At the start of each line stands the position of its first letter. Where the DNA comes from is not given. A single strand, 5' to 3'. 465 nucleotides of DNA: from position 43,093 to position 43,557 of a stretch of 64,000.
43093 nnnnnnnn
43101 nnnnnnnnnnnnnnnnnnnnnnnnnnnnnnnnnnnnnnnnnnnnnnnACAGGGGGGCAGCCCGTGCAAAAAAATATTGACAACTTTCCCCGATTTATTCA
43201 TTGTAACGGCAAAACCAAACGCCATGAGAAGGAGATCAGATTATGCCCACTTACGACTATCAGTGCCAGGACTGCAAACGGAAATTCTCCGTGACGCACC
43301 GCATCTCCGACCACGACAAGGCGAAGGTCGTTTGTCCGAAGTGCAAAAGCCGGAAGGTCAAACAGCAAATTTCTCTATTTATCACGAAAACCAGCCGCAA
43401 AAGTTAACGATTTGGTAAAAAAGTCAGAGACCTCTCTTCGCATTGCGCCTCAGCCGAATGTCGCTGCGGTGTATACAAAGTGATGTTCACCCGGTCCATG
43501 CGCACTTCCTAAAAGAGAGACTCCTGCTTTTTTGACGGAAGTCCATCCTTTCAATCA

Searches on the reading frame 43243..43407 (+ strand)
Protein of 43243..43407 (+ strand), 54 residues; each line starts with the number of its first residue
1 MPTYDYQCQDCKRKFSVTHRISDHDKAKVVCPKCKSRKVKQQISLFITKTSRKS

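Call 80: search_protein_families(library=pfam, proteins=[window:43243-43407:+], max_evalue=0.00001)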
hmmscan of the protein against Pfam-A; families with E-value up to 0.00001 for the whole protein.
window:43243-43407:+ (54 aa): 1 family
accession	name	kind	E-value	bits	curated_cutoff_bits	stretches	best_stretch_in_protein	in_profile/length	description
PF09723.15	Zn_ribbon_8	-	1.5e-14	54.2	34.4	1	1-43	1-41/41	Zinc ribbon domain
